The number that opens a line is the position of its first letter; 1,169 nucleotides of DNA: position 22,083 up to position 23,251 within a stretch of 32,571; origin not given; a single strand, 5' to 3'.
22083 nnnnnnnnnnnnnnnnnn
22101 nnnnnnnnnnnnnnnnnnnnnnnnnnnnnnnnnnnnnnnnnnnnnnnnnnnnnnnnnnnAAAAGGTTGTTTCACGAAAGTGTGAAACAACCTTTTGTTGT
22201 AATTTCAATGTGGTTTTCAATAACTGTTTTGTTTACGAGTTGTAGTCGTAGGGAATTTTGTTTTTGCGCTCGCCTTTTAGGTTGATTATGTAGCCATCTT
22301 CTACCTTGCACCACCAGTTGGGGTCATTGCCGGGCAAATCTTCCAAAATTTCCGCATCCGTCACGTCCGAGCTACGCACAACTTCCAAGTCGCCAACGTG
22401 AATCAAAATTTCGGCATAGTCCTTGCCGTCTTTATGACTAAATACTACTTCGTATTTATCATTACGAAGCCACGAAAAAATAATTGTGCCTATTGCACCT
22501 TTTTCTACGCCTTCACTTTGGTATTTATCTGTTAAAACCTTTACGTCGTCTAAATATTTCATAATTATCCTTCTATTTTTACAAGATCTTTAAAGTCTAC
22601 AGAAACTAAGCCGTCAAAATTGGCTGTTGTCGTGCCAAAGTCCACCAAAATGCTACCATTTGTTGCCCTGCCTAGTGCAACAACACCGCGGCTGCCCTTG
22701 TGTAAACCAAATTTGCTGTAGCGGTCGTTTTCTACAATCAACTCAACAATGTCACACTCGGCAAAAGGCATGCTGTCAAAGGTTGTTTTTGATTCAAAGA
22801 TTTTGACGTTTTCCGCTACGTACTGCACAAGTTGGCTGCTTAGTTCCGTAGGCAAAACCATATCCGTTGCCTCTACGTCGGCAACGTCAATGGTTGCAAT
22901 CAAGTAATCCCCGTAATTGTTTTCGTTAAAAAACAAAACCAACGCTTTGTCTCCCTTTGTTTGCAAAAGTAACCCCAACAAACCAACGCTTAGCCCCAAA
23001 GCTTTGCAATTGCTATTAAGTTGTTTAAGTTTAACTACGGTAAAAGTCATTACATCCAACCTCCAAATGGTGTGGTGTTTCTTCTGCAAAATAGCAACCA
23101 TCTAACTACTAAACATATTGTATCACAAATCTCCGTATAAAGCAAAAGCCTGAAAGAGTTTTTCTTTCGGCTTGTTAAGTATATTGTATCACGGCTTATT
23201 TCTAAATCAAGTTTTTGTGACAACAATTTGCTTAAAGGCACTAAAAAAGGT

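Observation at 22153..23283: Perfect 46-nt direct repeats, each a bidirectional terminator hairpin, bracket a roughly 1 kb two-gene cassette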

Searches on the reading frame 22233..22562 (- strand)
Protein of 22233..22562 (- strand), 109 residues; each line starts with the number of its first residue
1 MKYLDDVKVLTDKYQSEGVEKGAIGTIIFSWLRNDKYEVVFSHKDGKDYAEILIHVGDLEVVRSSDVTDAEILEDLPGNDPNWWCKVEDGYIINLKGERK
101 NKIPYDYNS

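Call 4: search_protein_families(library=pfam, proteins=[window:22233-22562:-], max_evalue=0.1)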
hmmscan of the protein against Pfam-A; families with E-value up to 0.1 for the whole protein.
window:22233-22562:- (109 aa): 1 family
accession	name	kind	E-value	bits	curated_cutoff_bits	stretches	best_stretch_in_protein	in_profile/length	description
PF16277.11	DUF4926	-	1.9e-07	30.8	29.1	1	6-57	3-53/57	Domain of unknown function (DUF4926)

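Call 11: find_encoding_contigs(protein=window:22233-22562:-, flank=6000, max_places=10)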
Protein window:22233-22562:- (109 aa): no gene with exactly this product is on record in the collection.

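Call 36: search_protein_families(library=padloc, proteins=[window:22233-22562:-], max_evalue=1)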
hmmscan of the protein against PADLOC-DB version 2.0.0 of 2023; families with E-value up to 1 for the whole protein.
window:22233-22562:- (109 aa): 1 family
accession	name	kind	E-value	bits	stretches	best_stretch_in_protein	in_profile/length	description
PDLC00620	ZorC1|ZorC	-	0.046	10.8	1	2-93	292-381/432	EH signature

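Call 37: search_protein_families(library=ncbifam, proteins=[window:22233-22562:-], max_evalue=1)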
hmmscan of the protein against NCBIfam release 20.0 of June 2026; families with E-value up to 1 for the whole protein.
window:22233-22562:- (109 aa): 0 families

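Call 46: find_homologous_proteins(query=window:22233-22562:-)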
Query window:22233-22562:- (109 aa): 320 proteins with E <= 0.001 among 324 candidates; the best 120 are listed.
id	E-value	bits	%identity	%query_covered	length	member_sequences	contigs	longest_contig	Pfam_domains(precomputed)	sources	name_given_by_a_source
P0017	8.9e-68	244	100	100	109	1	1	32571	PF16277.12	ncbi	-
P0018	1.8e-67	243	99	100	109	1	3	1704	PF16277.12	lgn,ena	-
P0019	8.2e-67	241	98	100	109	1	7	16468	PF16277.12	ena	-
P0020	6.1e-66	238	97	100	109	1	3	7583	PF16277.12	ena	-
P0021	6.0e-64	231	93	100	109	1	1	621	PF16277.12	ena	-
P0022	1.0e-59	218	86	100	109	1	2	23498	PF16277.12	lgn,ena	-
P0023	6.1e-57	209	88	100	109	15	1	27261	PF16277.12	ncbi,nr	ncbi:MAG: hypothetical protein IKC47_02515 [Clostridia bacterium]|nr:hypothetical protein [Clostridi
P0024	4.7e-56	206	82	100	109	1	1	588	PF16277.12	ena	-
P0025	2.2e-55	204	82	100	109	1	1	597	PF16277.12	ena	-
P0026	4.6e-55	203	81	100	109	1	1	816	PF16277.12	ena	-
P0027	5.0e-55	203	80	100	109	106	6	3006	PF16277.12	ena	-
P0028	5.1e-55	203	80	100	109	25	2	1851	PF16277.12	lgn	-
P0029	9.0e-55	202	86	100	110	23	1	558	-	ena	-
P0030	1.3e-53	198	78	100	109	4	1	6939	PF16277.12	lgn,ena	-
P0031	8.2e-53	195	80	100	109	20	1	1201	PF16277.12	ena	-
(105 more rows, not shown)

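Call 47: find_encoding_contigs(protein=P0019, flank=5000, max_places=10)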
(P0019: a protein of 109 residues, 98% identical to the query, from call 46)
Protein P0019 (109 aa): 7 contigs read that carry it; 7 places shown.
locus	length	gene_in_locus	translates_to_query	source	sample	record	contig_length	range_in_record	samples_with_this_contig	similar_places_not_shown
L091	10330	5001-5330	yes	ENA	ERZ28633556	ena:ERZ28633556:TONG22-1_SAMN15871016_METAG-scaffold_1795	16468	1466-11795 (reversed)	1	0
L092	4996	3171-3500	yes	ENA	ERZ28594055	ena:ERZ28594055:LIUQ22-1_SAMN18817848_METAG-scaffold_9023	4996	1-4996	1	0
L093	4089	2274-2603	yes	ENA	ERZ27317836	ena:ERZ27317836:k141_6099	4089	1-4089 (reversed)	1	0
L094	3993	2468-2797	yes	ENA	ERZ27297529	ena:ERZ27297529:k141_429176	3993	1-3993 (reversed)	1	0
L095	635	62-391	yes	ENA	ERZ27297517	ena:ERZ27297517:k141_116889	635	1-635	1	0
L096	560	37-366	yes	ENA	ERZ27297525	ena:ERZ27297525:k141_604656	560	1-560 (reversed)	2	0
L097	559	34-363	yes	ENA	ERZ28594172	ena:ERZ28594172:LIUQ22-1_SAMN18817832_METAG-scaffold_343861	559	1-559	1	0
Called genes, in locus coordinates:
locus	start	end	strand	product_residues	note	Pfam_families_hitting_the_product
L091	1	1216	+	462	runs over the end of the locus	PF28494:GlyRS_ins_1 (faint), PF00587:tRNA-synt_2b, PF03129:HGTP_anticodon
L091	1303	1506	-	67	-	PF13560:HTH_31 (weak), PF12844:HTH_19, PF01381:HTH_3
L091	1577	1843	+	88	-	-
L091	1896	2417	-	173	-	-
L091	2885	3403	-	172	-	PF00160:Pro_isomerase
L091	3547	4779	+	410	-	PF02073:Peptidase_M29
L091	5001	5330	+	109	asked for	PF16277:DUF4926 (weak)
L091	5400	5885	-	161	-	-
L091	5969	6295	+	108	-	-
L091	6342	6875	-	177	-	-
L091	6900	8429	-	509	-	PF03572:Peptidase_S41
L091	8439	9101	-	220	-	PF00005:ABC_tran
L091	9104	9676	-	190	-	PF12917:YfbR-like, PF13023:HD_3, PF01966:HD (faint)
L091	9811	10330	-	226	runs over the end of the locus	PF19700:DUF6198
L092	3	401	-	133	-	?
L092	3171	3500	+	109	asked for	PF16277:DUF4926 (weak)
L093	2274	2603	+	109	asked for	PF16277:DUF4926 (weak)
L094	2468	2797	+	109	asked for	PF16277:DUF4926 (weak)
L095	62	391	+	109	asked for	PF16277:DUF4926 (weak)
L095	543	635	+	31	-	?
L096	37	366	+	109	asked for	PF16277:DUF4926 (weak)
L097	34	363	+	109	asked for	PF16277:DUF4926 (weak)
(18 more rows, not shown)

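Call 52: find_encoding_contigs(protein=P0022, flank=5000, max_places=4)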
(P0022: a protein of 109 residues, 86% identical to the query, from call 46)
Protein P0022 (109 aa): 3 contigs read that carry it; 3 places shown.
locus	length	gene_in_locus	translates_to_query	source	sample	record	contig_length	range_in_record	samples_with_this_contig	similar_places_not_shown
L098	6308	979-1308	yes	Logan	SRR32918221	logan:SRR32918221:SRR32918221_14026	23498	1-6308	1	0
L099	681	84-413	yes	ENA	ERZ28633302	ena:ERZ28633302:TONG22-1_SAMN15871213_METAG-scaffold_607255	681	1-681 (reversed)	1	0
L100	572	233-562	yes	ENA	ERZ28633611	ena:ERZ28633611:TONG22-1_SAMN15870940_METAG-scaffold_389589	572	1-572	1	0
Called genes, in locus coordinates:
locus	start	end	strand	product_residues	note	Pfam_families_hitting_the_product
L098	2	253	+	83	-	?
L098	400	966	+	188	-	-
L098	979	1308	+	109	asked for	PF16277:DUF4926 (weak)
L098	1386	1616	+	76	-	-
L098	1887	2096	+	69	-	-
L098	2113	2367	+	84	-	-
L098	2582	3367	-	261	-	PF12833:HTH_18, PF00165:HTH_AraC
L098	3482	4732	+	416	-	PF01408:GFO_IDH_MocA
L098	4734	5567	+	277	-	PF01261:AP_endonuc_2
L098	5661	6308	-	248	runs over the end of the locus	PF08220:HTH_DeoR, PF08279:HTH_11, PF00455:DeoRC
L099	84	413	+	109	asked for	PF16277:DUF4926 (weak)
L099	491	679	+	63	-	?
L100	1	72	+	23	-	?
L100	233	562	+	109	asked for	PF16277:DUF4926 (weak)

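Call 53: find_related_loci(query=window:22233-22562:-, collection=viral_contigs, flank=4000)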
Query window:22233-22562:- (109 aa) in viral_contigs; peptide patterns used: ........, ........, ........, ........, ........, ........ (x = any residue, [..] = any of these).
9 stretches matched a pattern; 1 encode a relative of the query (tblastn E <= 1e-3); 1 distinct loci.
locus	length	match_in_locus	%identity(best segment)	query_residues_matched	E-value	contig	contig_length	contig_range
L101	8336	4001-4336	49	1-109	2e-31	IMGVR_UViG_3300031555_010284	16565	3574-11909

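Call 63: search_solved_structures(query=window:22233-22562:-, max_evalue=10)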
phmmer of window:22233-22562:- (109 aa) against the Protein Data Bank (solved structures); distinct sequences matched with E-value up to 10: 1.
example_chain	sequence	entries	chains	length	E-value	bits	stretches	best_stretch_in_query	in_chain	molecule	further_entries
2l0a_A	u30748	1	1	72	1.1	12.8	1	42-85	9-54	Signal transducing adapter molecule 1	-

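Call 78: search_protein_families(library=pfam, proteins=[L098:400-966:+, L098:1386-1616:+, L098:1887-2096:+, L098:2113-2367:+, L095:543-635:+], max_evalue=1)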
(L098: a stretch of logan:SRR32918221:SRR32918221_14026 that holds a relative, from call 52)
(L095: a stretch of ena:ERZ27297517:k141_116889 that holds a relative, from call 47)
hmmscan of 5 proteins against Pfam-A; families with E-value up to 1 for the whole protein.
L098:400-966:+ (188 aa): 3 families
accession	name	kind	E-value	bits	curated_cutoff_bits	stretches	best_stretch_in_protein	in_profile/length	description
PF00645.25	zf-PARP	-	0.063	14.5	39.3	1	57-106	34-83/87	Poly(ADP-ribose) polymerase and DNA-Ligase Zn-finger region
PF22016.2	DUF6933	-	0.085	13.1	27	0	95-142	41-88/157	Domain of unknown function (DUF6933)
PF04233.19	Phage_Mu_F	-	0.2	12.8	29.6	1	44-74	75-110/112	Phage Mu protein F like protein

L098:1386-1616:+ (76 aa): 2 families
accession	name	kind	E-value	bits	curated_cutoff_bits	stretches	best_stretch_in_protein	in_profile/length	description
PF16277.11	DUF4926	-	0.003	17.4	29.1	1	3-29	1-24/57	Domain of unknown function (DUF4926)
PF11347.14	CRR42-like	-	0.017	15.4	25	1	21-46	29-54/62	Protein CHLORORESPIRATORY REDUCTION 42-like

L098:1887-2096:+ (69 aa): 0 families

L098:2113-2367:+ (84 aa): 3 families
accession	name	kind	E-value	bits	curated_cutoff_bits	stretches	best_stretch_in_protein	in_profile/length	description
PF16277.11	DUF4926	-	0.054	13.4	29.1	1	3-30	1-25/57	Domain of unknown function (DUF4926)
PF16521.10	Myosin-VI_CBD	-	0.076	13.5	25.8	1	31-50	18-37/90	Myosin VI cargo binding domain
PF11347.14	CRR42-like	-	0.17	12.2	25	1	21-47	29-55/62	Protein CHLORORESPIRATORY REDUCTION 42-like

L095:543-635:+ (31 aa): 2 families
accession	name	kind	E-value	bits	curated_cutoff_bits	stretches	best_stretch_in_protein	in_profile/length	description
PF05649.18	Peptidase_M13_N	-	0.096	12.5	32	1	7-29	2-24/381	Peptidase family M13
PF17206.9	SeqA_N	-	0.23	11.3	23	1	1-14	1-14/36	SeqA protein N-terminal domain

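Call 81: search_protein_families(library=pfam, proteins=[L101:1083-2954:+, L101:2941-3597:+, L101:3594-3938:+, L101:4001-4339:+, L101:4353-4691:+, L101:5035-5706:+, L101:5711-6904:+], max_evalue=0.01)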
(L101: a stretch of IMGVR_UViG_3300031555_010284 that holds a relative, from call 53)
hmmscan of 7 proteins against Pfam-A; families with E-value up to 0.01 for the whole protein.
L101:1083-2954:+ (623 aa): 2 families
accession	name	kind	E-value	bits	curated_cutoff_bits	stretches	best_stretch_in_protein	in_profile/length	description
PF16510.12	P22_portal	-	8.5e-26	91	26.1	1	62-472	43-461/594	Phage P22-like portal protein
PF23899.1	SU10_portal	-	1.8e-06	27.2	30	1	160-467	187-489/593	Phage SU10 portal protein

L101:2941-3597:+ (218 aa): 0 families

L101:3594-3938:+ (114 aa): 0 families

L101:4001-4339:+ (112 aa): 0 families

L101:4353-4691:+ (112 aa): 0 families

L101:5035-5706:+ (223 aa): 0 families

L101:5711-6904:+ (397 aa): 0 families

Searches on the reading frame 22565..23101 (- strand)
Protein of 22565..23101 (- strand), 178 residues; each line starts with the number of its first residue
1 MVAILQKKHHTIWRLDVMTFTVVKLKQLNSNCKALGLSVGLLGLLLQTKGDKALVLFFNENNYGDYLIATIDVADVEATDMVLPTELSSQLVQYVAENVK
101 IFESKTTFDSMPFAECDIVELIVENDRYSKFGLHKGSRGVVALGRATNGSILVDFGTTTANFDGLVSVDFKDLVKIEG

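Call 4: search_protein_families(library=pfam, proteins=[window:22565-23050:-], max_evalue=0.1)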
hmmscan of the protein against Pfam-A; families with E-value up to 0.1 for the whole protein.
window:22565-23050:- (161 aa): 0 families

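Call 35: search_protein_families(library=pfam, proteins=[window:22565-23101:-], max_evalue=1)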
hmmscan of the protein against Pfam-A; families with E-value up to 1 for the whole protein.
window:22565-23101:- (178 aa): 0 families

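Call 36: search_protein_families(library=padloc, proteins=[window:22565-23050:-], max_evalue=1)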
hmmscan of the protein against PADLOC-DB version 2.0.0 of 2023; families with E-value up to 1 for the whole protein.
window:22565-23050:- (161 aa): 0 families

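Call 37: search_protein_families(library=ncbifam, proteins=[window:22565-23050:-], max_evalue=1)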
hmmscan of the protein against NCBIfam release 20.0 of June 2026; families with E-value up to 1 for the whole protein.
window:22565-23050:- (161 aa): 0 families

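Call 58: find_homologous_proteins(query=window:22565-23050:-)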
Query window:22565-23050:- (161 aa): 2 proteins with E <= 0.001 among 65 candidates.
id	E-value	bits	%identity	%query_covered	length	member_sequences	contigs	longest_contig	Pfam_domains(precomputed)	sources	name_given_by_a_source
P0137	2.0e-90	318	91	100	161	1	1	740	-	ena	-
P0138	1.8e-88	312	91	100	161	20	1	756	-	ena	-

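Call 62: search_solved_structures(query=window:22565-23050:-, max_evalue=10)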
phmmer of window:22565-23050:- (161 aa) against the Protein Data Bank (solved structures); distinct sequences matched with E-value up to 10: 0.

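Call 70: search_protein_representatives(protein=window:22565-23050:-)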
Query: 161 residues. Proteins with E-value up to 0.001 (for the whole library): 153; up to 1e-10: 61; up to 1e-30: 2. The best 150 are listed.
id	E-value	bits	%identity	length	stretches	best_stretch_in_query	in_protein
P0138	5.6e-89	312.1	91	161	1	1-161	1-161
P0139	2.8e-44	167.1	50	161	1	1-160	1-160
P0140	3.1e-26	108.5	51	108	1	57-160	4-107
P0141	1.9e-23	99.4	37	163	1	3-160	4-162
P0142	4.9e-23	98.1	52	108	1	73-159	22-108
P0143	1.7e-21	93.2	40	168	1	5-145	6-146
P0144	2.2e-21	92.7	39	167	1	4-147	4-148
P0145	2.2e-21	92.7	39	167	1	5-159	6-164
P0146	3.6e-21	92.1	49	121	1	66-159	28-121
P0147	5.4e-21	91.5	39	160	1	3-157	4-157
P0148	8.2e-21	90.9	33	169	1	3-159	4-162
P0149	1.1e-20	90.5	40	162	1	3-158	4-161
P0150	2.4e-20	89.4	38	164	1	3-160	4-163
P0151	8.1e-20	87.7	35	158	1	2-158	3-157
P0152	5.8e-19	84.9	39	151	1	1-118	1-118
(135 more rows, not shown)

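Call 73: search_protein_families(library=pfam, alignment_id=A2, max_evalue=0.01)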
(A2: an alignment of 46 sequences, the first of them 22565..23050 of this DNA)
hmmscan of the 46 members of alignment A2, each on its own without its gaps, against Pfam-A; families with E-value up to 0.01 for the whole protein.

A. member 1, window:22565-23050:- (161 aa): 0 families

B. families by the number of members that match (of 46 scanned): 6 families
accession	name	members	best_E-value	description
PF16277.11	DUF4926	22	3.3e-09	Domain of unknown function (DUF4926)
PF18335.7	SH3_13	3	0.00037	ATP-dependent RecD-like DNA helicase SH3 domain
PF17170.10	DUF5128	1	4.1e-05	6-bladed beta-propeller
PF20596.3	pAdhesive_11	1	0.00027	Putative adhesive domain (group 11)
PF22221.2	NigD_N-like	1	0.0088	Lipoprotein BF3042 OB domain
PF24449.1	T4_y05I_N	1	0.0098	y05I-like putative transcription factor N-terminal domain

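Call 76: predict_structure(alignment_id=A1)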
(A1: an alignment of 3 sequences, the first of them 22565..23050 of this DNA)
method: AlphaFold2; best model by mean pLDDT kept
length: 161 residues; sequences in the alignment: 3
mean_pLDDT: 50.5   pTM: 0.45
mean pLDDT of the five models: 50.5, 43.5, 39.7, 31.5, 31.3
residues with pLDDT >= 90: 0; 70-90: 14; 50-70: 57; < 50: 90
segments of 3 or more residues with pLDDT < 50: 14-19, 45-48, 74-107, 113-116, 120-161
pLDDT, mean of each block of 10 residues (from residue 1): 67 51 62 64 52 68 66 47 32 38 48 50 41 43 41 41 31
secondary structure, 60 per line:
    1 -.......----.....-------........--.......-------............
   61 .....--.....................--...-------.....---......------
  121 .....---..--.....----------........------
elements in order: E2-8 H13-17 E25-32 E35-41 E49-55 E59-65 H68-88 E101-105 H109-114 E121-125 E133-137 E148-152
